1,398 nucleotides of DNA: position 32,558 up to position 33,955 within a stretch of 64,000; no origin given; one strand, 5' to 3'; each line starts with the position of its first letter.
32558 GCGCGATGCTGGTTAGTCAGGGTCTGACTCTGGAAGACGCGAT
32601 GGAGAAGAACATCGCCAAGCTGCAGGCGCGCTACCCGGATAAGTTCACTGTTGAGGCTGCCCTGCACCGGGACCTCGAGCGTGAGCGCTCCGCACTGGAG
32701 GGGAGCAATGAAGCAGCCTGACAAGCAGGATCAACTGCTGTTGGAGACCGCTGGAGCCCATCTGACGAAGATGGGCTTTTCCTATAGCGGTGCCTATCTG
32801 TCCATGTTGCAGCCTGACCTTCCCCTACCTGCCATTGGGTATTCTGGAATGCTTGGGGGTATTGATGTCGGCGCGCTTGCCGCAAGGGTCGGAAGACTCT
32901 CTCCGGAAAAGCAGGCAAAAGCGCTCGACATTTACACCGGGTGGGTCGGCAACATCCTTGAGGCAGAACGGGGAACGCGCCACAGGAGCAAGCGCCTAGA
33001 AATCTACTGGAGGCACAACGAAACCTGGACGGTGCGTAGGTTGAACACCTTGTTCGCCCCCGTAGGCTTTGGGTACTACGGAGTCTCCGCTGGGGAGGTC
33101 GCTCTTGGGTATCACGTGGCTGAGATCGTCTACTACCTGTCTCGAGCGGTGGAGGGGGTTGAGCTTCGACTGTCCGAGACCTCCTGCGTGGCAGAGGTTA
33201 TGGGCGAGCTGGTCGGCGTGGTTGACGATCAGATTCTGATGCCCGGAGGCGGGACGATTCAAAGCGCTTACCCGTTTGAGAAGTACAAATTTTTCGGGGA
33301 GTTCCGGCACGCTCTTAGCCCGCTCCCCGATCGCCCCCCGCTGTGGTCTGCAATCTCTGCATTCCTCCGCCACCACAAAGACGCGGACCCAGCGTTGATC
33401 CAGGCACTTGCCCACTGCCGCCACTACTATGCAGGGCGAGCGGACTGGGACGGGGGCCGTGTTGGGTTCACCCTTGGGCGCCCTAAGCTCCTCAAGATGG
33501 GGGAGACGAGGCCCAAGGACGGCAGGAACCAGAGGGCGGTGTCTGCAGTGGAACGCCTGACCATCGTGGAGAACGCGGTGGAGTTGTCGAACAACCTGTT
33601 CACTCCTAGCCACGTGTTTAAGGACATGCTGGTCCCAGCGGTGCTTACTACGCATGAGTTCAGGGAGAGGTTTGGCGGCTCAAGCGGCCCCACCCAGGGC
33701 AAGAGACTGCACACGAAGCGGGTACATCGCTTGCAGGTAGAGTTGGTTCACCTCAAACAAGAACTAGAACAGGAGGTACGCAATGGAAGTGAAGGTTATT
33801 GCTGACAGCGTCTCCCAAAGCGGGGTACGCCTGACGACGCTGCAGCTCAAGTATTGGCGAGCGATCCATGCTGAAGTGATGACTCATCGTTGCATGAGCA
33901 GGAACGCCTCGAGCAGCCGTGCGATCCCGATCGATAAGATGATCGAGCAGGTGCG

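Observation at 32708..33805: Uncharacterised 365-aa protein inside a dense nucleotide-metabolism cluster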

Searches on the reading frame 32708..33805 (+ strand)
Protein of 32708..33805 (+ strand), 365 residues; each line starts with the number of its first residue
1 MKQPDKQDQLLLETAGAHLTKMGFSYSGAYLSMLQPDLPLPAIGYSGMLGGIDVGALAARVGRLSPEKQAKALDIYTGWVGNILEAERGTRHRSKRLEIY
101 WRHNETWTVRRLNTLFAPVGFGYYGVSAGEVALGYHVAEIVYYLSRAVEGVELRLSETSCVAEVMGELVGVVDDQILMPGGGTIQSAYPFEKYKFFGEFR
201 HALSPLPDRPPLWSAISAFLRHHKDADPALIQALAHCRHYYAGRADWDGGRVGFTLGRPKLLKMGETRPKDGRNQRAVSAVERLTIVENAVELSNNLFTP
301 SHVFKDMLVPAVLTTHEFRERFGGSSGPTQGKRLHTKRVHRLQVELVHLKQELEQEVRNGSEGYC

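Call 3: search_protein_families(library=pfam, proteins=[window:32708-33805:+], max_evalue=0.01)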
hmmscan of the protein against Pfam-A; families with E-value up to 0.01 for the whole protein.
window:32708-33805:+ (365 aa): 0 families

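Call 4: search_protein_families(library=phrogs, proteins=[window:32708-33805:+], max_evalue=0.01)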
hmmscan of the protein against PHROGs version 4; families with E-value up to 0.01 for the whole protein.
window:32708-33805:+ (365 aa): 0 families

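Call 6: find_homologous_proteins(query=window:32708-33805:+, max_evalue=0.001)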
Query window:32708-33805:+ (365 aa): 2 proteins with E <= 0.001 among 8000 candidates.
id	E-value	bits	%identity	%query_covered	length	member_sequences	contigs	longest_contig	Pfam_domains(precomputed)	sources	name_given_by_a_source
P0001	1.2e-143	497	100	61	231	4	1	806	-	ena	-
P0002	6.8e-72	261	98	33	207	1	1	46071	-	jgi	-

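Call 7: search_dna_similar(query=window:32708-33805:+, collection=phages, mode=protein, max_rows=30, max_evalue=0.01)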
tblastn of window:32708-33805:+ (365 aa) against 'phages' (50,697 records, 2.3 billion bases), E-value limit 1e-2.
No match.

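Call 8: search_solved_structures(query=window:32708-33805:+, max_evalue=10)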
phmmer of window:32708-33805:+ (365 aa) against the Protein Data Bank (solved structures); distinct sequences matched with E-value up to 10: 0.

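Call 11: find_encoding_contigs(protein=P0002, flank=10000, max_places=4)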
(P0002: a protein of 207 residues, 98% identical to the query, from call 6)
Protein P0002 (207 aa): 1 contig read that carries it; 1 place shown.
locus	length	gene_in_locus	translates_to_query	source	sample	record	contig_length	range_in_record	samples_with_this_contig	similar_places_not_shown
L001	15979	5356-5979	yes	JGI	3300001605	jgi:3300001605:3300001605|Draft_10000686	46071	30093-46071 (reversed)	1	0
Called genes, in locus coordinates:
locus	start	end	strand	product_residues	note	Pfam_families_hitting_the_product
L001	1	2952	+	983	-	?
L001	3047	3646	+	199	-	-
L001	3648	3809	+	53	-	-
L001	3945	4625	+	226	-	PF00929:RNase_T, PF12843:QSregVF_b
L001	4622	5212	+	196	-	PF03819:MazG (faint)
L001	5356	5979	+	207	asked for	-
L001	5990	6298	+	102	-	-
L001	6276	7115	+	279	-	PF02511:Thy1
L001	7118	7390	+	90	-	PF23858:DUF7220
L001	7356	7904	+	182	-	PF21448:DNMK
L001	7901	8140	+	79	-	PF01258:zf-dskA_traR (weak)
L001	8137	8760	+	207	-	-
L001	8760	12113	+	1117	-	-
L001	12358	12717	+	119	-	-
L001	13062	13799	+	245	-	PF00145:DNA_methylase (weak)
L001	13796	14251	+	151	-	PF00383:dCMP_cyt_deam_1, PF14437:MafB19-deam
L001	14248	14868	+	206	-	-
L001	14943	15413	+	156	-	-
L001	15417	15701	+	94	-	-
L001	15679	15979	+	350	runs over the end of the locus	PF00149:Metallophos (weak)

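Call 21: search_protein_representatives(protein=window:32708-33805:+)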
Query: 365 residues. Proteins with E-value up to 0.001 (for the whole library): 14; up to 1e-10: 9; up to 1e-30: 4. The best 14 are listed.
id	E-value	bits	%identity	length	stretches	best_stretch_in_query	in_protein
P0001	3.9e-144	496.6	100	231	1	1-221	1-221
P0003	5.2e-88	312.0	46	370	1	4-364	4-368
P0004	4.6e-77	275.9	44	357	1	5-354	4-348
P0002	2.1e-72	260.6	96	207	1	89-212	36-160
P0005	3.9e-30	121.5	31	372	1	6-356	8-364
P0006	7.3e-30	120.6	33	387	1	5-362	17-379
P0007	2.1e-25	106.0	30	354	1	6-361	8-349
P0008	9.0e-18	80.9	27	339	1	17-283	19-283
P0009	3.2e-17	79.1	31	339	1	18-323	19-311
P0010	2.3e-09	53.2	32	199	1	169-357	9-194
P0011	7.8e-06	41.6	23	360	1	36-357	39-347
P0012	7.8e-05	38.3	29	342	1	33-240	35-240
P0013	1.2e-04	37.7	25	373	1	11-255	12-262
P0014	1.9e-04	37.0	47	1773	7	155-190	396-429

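Call 24: find_homologous_proteins(query=A1, max_evalue=0.001)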
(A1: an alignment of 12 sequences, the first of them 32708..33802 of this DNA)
Query A1 (12 sequences) (365 aa, profile of the alignment): 3 proteins with E <= 0.001 among 8000 candidates.
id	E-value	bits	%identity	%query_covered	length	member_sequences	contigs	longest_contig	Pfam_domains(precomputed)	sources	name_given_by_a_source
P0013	1.9e-105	371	22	89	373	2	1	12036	-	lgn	-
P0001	3.7e-78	281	100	61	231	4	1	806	-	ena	-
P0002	1.1e-39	155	98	33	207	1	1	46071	-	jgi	-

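Call 25: search_solved_structures(query=A1, max_evalue=10, show_alignments=2)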
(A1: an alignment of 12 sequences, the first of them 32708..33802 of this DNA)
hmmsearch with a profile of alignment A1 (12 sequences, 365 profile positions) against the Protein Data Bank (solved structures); distinct sequences matched with E-value up to 10: 3.
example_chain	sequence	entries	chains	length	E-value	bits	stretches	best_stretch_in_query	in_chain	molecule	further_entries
2bg5_A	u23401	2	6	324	0.81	11.8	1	5-58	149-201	PHOSPHOENOLPYRUVATE-PROTEIN KINASE | PHOSPHOENOLPYRUVATE-PROTEIN KINASE (PTS SYSTEM EI COMPONENT IN BACTERIA)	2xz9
2xz7_A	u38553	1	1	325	0.81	11.8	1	5-58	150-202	PHOSPHOENOLPYRUVATE-PROTEIN KINASE (PTS SYSTEM EI COMPONENT IN BACTERIA)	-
6vbj_A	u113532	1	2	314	1.3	11.1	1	5-56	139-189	Phosphoenolpyruvate-protein phosphotransferase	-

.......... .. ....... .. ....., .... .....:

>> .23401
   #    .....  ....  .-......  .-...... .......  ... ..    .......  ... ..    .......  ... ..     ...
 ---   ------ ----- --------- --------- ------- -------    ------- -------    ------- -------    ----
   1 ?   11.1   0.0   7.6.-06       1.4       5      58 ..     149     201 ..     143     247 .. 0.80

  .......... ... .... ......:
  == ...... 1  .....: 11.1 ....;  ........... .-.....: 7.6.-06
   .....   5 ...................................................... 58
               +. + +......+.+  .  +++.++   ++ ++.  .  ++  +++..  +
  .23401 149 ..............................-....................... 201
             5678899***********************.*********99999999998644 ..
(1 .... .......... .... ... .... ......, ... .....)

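Call 26: search_protein_families(library=pfam, alignment_id=A1, max_evalue=1)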
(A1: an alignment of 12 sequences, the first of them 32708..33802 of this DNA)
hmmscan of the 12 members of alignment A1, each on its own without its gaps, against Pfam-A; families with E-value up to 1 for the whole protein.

A. member 1, window:32708-33802:+ (365 aa): 0 families

B. families by the number of members that match (of 12 scanned): 3 families
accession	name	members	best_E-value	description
PF09403.15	FadA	1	0.089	Adhesion protein FadA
PF20114.4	DUF6504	1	0.15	Domain of unknown function (DUF6504)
PF06585.17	JHBP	1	0.37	Haemolymph juvenile hormone binding protein (JHBP)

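Call 28: list_cluster_members(proteins=[P0003, P0004, P0005, P0006, P0007, P0008, P0009, P0011, P0012, P0013])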
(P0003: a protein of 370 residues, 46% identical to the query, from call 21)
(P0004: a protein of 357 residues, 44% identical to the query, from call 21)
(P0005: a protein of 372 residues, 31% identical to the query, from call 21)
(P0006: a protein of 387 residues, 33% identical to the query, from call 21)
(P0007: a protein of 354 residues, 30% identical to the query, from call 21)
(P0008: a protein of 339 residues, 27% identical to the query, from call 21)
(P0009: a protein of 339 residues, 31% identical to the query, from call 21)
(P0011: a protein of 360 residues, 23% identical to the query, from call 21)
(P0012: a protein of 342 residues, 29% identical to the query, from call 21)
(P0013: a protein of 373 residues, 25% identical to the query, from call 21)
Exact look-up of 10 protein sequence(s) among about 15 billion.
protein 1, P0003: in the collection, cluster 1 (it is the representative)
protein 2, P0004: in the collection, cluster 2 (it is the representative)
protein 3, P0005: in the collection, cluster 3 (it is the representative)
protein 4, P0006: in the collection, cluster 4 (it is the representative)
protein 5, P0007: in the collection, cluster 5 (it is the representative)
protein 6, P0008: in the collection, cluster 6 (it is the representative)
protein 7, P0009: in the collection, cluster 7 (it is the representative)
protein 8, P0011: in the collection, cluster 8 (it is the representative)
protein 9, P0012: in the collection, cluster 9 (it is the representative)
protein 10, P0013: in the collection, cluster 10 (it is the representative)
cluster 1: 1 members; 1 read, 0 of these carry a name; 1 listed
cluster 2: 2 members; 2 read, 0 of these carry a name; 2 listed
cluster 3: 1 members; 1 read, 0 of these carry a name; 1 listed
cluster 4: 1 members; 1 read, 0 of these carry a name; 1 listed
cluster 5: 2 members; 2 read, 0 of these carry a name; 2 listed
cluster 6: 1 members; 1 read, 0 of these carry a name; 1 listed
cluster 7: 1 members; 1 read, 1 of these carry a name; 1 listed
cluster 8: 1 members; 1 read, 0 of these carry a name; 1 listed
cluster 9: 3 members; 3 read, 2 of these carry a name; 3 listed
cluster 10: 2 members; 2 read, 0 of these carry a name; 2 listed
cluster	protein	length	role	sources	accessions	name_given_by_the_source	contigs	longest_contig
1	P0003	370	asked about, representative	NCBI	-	-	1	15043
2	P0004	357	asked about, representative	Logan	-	-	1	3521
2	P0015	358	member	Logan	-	-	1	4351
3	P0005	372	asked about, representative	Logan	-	-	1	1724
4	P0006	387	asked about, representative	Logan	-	-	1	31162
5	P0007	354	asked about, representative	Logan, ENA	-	-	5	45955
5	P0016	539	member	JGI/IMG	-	-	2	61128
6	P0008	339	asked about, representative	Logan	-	-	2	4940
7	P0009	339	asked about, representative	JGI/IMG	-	hypothetical protein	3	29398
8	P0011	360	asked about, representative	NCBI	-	-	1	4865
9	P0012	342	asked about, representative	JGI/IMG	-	hypothetical protein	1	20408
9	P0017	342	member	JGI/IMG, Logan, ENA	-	hypothetical protein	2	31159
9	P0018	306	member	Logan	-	-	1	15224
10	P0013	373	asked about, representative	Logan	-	-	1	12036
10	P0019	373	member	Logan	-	-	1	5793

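Call 29: find_encoding_contigs(protein=P0013, flank=10000, max_places=3)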
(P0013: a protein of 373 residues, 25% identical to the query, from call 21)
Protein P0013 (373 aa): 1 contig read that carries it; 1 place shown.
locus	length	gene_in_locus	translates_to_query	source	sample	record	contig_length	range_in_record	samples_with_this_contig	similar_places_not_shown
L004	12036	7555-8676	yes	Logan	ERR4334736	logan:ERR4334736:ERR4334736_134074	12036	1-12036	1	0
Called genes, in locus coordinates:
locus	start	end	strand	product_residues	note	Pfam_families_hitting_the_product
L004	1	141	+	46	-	?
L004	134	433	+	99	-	-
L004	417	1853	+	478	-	PF00270:DEAD, PF04851:ResIII (weak), PF00176:SNF2-rel_dom, PF00271:Helicase_C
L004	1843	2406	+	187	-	-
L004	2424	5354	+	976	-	-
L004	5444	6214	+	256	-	-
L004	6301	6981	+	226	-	PF00929:RNase_T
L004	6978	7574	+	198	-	PF03819:MazG (faint)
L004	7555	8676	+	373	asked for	-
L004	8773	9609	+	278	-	PF02511:Thy1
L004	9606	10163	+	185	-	PF21448:DNMK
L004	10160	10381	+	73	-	-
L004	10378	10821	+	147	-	-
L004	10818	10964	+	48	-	PF06667:PspB (weak)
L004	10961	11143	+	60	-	-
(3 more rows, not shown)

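Call 30: find_encoding_contigs(protein=P0003, flank=10000, max_places=3)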
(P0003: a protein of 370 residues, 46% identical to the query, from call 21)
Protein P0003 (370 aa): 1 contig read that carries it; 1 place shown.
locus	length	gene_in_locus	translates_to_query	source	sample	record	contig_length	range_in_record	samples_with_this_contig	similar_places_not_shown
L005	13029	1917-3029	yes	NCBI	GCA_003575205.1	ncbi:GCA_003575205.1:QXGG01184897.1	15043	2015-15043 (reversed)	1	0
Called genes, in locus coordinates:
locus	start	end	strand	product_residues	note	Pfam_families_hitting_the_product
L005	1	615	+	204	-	?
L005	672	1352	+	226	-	PF00929:RNase_T, PF12843:QSregVF_b (weak), PF20600:ExoX-like_C (faint)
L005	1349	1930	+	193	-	PF03819:MazG (faint)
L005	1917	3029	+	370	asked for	-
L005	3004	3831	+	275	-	PF02511:Thy1 (weak)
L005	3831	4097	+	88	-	PF23858:DUF7220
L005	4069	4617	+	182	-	PF21448:DNMK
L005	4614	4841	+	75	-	PF01258:zf-dskA_traR (weak)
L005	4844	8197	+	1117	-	PF02739:5_3_exonuc_N, PF00476:DNA_pol_A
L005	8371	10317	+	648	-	PF13403:Hint_2, PF14890:Intein_splicing (weak), PF00145:DNA_methylase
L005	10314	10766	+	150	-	PF00383:dCMP_cyt_deam_1, PF14437:MafB19-deam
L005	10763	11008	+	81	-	-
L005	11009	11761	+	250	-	-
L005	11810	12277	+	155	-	-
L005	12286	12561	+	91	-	-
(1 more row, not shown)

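Call 31: find_encoding_contigs(protein=P0007, flank=10000, max_places=3)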
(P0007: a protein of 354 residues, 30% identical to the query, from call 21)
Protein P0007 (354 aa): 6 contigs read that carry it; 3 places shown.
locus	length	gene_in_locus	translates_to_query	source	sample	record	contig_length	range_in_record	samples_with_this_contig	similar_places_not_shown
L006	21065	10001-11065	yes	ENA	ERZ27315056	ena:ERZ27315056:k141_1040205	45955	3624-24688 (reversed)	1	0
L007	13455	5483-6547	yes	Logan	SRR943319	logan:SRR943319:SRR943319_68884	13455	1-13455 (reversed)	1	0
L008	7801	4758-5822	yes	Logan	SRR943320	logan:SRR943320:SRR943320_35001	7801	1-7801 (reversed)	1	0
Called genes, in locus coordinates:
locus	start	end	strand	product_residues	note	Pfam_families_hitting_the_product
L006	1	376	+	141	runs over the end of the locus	-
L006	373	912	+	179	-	-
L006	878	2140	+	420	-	PF01068:DNA_ligase_A_M, PF14743:DNA_ligase_OB_2, PF04679:DNA_ligase_A_C (faint)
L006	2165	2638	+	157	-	-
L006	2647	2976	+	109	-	-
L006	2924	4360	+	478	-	PF00270:DEAD (weak), PF04851:ResIII, PF00176:SNF2-rel_dom, PF00271:Helicase_C (weak)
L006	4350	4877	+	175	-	-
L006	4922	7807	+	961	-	-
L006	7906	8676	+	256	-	-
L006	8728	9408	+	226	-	PF00929:RNase_T, PF12843:QSregVF_b (weak)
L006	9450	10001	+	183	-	PF03819:MazG (weak)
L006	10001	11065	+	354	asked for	-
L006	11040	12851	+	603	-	PF02511:Thy1 (faint), PF14890:Intein_splicing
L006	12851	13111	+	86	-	PF23858:DUF7220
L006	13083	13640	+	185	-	PF21448:DNMK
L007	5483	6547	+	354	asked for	-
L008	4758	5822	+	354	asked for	-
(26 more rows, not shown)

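Call 32: find_encoding_contigs(protein=P0009, flank=10000, max_places=2)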
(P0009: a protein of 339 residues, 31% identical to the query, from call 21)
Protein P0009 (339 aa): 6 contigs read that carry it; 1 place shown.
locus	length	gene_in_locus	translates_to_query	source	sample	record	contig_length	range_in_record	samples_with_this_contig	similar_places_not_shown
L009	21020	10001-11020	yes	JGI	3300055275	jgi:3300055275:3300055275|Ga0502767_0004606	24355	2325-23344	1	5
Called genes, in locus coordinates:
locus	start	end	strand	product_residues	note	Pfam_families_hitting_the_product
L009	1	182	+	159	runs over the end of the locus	-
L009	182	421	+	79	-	-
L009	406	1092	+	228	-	PF04448:DUF551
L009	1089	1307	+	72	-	-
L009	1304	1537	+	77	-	-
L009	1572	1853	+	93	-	-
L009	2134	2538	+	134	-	-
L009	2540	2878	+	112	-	-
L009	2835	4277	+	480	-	PF00270:DEAD (faint), PF04851:ResIII (faint), PF00176:SNF2-rel_dom, PF00271:Helicase_C (weak)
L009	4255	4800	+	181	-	-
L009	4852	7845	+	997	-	-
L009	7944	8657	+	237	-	-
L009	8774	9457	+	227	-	PF00929:RNase_T, PF12843:QSregVF_b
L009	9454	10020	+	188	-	PF03819:MazG (faint)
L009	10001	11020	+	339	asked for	-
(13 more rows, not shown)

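Call 33: find_encoding_contigs(protein=P0017, flank=10000, max_places=2)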
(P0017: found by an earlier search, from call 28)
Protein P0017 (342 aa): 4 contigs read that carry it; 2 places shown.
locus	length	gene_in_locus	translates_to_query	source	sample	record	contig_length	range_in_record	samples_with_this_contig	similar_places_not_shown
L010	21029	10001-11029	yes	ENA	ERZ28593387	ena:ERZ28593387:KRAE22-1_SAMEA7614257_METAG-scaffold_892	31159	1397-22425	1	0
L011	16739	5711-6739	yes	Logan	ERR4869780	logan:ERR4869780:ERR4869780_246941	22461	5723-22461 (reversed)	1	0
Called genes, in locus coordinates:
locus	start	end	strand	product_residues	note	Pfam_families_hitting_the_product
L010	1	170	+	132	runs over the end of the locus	-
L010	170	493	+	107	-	-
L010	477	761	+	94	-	-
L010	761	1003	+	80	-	-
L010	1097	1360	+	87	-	-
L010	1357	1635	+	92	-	-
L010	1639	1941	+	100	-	-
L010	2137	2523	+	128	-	-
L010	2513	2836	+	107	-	-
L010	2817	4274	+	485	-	PF04851:ResIII (weak), PF00176:SNF2-rel_dom, PF00271:Helicase_C (faint)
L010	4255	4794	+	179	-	-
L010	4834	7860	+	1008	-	-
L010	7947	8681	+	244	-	-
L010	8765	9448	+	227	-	PF00929:RNase_T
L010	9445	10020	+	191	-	PF03819:MazG (weak)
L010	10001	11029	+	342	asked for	-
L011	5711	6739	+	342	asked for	-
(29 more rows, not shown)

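Call 34: find_encoding_contigs(protein=P0011, flank=10000, max_places=2)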
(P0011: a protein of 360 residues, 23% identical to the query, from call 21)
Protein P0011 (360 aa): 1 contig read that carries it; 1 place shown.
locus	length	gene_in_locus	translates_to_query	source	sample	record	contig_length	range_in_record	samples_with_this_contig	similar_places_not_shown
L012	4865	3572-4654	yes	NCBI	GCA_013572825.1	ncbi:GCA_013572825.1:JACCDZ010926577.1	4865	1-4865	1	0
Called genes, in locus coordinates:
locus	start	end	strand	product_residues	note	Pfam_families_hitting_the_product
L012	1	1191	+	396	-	?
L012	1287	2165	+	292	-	-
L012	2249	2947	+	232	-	PF00929:RNase_T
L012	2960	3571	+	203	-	-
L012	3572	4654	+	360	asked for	-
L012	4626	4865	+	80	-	?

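Call 35: find_encoding_contigs(protein=P0006, flank=10000, max_places=2)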
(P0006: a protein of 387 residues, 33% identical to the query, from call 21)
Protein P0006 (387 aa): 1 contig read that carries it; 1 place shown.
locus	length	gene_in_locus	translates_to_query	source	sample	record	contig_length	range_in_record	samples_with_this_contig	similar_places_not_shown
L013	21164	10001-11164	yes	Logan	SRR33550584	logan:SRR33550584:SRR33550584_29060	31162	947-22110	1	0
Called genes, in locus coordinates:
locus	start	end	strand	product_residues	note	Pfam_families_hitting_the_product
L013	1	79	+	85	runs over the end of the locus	PF24043:DUF7352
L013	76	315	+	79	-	-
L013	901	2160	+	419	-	PF01068:DNA_ligase_A_M, PF14743:DNA_ligase_OB_2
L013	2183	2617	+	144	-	-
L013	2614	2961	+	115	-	-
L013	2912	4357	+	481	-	PF04851:ResIII (faint), PF00176:SNF2-rel_dom, PF00271:Helicase_C (weak)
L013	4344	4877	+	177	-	-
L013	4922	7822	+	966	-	-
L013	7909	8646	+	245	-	-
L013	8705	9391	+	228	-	PF00929:RNase_T, PF12843:QSregVF_b (weak)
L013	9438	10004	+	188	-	-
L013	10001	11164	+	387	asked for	-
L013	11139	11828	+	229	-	PF02511:Thy1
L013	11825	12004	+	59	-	-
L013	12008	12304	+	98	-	PF23858:DUF7220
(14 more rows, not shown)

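Call 40: find_related_loci(query=A2, collection=viral_contigs, flank=10000)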
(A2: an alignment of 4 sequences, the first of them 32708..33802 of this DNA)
Query A2 (365 aa) in viral_contigs; peptide patterns used: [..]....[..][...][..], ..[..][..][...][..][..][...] (x = any residue, [..] = any of these).
66 stretches matched a pattern, but none encodes a relative of the query by tblastn (E <= 1e-3).

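Call 41: find_related_loci(query=A3, collection=viral_contigs, flank=10000)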
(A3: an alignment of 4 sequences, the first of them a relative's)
Query A3 (339 aa) in viral_contigs; peptide patterns used: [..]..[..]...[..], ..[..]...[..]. (x = any residue, [..] = any of these).
30 stretches matched a pattern, but none encodes a relative of the query by tblastn (E <= 1e-3).

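Call 42: find_related_loci(query=A4, collection=viral_contigs, flank=10000)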
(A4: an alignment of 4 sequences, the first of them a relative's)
Query A4 (387 aa) in viral_contigs; peptide patterns used: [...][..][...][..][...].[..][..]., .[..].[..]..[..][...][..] (x = any residue, [..] = any of these).
205 stretches matched a pattern; 2 encode a relative of the query (tblastn E <= 1e-3); 2 distinct loci.
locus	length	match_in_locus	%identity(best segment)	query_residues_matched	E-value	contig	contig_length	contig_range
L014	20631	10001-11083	35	4-385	9e-55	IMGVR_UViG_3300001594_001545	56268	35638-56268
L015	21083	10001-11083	35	4-385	9e-55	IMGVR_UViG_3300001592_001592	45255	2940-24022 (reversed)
